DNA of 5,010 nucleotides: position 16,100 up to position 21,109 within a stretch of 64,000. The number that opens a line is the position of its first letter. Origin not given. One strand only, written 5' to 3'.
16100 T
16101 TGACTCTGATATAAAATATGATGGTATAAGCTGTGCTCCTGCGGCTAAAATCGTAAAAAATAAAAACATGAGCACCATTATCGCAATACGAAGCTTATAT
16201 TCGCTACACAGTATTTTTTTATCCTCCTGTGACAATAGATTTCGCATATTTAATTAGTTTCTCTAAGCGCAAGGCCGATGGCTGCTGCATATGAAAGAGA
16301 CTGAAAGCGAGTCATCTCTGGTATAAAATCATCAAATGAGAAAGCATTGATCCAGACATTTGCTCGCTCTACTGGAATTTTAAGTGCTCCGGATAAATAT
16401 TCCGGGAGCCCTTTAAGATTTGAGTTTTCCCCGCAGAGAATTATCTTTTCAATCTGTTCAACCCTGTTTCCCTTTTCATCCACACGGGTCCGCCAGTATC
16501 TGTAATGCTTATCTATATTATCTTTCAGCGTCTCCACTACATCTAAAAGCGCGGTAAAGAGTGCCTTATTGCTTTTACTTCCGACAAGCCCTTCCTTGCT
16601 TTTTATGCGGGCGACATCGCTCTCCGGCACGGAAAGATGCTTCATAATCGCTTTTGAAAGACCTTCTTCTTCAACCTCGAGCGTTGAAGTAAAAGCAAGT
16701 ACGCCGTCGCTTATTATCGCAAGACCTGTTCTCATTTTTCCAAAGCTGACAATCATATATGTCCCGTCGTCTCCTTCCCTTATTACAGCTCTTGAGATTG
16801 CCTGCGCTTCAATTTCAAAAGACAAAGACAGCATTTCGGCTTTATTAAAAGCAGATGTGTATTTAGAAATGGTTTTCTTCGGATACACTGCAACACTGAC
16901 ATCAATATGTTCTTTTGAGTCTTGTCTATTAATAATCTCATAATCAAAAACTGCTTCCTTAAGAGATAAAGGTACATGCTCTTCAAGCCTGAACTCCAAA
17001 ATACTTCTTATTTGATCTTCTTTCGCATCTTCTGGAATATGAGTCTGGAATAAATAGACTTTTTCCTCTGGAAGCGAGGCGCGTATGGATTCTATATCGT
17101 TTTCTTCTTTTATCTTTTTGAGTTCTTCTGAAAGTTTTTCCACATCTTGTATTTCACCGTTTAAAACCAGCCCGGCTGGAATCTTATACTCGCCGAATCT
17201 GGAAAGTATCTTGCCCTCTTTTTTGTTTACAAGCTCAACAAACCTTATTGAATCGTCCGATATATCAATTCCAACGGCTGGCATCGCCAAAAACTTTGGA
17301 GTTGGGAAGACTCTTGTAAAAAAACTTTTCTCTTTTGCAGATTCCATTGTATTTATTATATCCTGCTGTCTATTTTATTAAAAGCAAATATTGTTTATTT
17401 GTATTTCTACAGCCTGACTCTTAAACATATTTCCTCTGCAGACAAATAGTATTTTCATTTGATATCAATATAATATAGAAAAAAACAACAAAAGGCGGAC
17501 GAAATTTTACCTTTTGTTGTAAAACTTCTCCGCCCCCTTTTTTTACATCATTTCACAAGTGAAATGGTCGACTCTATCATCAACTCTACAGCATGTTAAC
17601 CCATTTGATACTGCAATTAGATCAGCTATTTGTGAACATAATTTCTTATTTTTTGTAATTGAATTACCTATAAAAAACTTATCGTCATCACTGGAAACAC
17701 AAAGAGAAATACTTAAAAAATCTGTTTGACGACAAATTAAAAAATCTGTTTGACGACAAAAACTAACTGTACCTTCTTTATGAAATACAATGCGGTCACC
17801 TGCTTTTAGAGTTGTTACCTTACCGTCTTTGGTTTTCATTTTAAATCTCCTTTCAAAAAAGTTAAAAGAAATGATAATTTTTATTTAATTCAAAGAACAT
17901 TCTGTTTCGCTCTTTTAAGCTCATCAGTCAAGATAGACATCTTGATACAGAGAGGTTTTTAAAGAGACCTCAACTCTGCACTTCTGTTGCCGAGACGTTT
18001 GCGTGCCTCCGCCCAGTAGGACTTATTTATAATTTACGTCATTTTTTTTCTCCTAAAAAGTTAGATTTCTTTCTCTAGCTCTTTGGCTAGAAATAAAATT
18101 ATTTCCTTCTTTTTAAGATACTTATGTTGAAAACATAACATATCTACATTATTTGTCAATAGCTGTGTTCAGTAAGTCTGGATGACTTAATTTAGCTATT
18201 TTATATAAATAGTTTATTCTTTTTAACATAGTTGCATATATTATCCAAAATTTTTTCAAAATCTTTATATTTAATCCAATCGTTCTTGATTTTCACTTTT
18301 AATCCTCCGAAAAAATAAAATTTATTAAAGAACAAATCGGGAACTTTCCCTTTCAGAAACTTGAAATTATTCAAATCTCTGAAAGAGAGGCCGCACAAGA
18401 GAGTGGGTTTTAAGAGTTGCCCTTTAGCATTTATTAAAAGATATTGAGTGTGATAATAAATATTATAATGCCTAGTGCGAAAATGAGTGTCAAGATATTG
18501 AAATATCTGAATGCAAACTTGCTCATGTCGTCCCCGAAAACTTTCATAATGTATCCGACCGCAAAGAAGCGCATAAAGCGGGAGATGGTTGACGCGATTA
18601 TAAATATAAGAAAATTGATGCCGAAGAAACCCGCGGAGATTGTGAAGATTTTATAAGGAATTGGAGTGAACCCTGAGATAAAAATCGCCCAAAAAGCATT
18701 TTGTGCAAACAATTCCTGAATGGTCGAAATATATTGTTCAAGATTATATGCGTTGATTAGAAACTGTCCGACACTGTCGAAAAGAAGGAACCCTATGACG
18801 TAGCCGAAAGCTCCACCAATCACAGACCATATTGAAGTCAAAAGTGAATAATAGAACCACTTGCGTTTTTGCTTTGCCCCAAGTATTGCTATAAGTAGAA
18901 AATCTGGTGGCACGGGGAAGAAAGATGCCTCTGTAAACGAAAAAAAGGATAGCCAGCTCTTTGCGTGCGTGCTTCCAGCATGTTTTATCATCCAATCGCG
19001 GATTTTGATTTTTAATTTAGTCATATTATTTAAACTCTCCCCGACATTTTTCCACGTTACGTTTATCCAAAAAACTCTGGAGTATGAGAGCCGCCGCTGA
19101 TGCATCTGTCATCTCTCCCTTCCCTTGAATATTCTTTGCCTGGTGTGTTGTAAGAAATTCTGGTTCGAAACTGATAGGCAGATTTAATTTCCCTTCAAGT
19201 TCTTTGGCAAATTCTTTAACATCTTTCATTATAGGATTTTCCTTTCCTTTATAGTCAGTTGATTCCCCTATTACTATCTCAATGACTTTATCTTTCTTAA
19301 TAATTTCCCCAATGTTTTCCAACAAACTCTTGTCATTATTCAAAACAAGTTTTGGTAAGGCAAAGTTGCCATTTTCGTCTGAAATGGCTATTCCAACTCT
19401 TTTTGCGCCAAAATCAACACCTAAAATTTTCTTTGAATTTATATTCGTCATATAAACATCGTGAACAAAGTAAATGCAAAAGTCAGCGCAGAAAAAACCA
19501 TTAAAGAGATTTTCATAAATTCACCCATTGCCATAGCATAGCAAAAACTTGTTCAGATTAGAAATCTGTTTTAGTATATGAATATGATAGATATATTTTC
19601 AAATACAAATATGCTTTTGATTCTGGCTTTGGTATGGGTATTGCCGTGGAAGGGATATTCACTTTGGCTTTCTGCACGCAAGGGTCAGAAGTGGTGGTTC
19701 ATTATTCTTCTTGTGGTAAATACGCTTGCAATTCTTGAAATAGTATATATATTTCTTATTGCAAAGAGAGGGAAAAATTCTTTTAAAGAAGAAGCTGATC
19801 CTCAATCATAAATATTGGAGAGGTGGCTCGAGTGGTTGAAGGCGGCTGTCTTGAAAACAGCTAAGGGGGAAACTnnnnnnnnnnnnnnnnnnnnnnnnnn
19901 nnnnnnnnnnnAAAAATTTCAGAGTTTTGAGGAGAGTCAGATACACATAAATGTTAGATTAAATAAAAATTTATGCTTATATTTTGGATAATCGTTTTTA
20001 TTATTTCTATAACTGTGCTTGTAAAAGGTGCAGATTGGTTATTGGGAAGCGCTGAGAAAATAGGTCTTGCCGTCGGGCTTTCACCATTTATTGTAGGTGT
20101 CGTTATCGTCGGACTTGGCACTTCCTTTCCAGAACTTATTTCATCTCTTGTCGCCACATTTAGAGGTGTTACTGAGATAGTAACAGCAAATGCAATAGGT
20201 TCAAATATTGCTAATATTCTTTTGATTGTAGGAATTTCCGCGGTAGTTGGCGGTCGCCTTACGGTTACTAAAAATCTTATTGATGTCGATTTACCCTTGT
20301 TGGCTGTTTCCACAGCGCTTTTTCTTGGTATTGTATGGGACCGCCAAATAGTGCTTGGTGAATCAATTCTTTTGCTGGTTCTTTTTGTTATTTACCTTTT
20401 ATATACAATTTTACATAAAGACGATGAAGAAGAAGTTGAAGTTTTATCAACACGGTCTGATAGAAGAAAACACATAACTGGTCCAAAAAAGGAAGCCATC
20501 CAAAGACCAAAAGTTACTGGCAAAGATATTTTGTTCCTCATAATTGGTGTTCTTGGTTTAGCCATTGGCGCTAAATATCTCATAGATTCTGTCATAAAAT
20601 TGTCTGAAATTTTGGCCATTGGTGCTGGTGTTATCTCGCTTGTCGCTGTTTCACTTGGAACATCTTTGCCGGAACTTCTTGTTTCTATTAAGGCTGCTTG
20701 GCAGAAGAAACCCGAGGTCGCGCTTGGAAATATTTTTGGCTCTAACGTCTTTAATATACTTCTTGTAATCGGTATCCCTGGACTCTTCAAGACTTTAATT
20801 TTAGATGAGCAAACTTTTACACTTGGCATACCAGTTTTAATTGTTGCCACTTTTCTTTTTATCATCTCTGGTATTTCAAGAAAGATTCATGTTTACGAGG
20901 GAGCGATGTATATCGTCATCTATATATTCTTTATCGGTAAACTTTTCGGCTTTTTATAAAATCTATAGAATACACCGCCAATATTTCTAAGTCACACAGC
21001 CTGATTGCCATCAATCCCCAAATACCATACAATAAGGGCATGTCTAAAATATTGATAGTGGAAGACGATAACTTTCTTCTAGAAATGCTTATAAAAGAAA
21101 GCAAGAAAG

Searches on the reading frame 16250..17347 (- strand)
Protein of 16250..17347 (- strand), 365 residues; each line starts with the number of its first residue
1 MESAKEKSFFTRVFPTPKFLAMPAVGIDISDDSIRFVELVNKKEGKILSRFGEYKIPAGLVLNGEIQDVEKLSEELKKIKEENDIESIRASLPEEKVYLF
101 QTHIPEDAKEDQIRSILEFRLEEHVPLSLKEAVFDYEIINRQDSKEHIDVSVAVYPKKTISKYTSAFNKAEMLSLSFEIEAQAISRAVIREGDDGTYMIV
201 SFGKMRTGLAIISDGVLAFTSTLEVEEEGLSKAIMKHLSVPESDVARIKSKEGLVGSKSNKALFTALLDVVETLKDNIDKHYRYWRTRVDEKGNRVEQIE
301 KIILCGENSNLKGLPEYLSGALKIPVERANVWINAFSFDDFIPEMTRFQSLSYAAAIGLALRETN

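Call 83: search_protein_families(library=pfam, proteins=[window:16250-17347:-])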
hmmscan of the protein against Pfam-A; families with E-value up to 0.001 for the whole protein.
window:16250-17347:- (365 aa): 2 families
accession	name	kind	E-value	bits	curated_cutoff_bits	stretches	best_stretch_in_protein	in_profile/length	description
PF11104.14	PilM_2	-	6e-29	101.5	27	1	26-363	1-339/340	Type IV pilus assembly protein PilM;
PF14450.12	FtsA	-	2.4e-07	31.6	31.8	1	199-358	2-127/127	Cell division protein FtsA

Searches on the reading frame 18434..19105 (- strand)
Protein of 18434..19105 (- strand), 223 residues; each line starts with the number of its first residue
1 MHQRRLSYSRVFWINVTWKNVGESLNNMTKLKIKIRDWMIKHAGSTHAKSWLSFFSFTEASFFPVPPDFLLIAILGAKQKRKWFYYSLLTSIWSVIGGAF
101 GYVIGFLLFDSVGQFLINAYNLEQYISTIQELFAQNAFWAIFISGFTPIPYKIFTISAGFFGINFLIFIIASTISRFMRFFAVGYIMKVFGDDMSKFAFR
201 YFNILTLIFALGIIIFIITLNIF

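Call 83: search_protein_families(library=pfam, proteins=[window:18434-19105:-])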
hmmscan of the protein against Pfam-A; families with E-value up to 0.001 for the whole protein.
window:18434-19105:- (223 aa): 1 family
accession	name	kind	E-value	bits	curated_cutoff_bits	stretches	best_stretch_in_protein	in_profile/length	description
PF09335.16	VTT_dom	-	3e-10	41.1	33.9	1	79-187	14-121/123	VTT domain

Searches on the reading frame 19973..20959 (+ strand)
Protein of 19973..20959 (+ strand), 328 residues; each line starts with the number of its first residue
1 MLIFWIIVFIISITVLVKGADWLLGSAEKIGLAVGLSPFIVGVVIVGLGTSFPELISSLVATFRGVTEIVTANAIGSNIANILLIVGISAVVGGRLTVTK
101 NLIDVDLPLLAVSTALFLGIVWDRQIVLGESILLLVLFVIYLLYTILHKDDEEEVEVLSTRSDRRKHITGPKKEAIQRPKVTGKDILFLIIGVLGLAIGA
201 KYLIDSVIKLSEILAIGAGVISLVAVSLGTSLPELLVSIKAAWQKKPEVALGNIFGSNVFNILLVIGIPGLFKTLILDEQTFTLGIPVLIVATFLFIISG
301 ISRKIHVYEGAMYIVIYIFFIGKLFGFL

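Call 83: search_protein_families(library=pfam, proteins=[window:19973-20959:+])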
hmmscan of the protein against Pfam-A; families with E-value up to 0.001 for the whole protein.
window:19973-20959:+ (328 aa): 1 family
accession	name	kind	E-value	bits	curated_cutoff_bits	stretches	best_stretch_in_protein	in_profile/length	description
PF01699.29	Na_Ca_ex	-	4e-58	196.1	24.9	2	186-321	3-146/151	Sodium/calcium exchanger protein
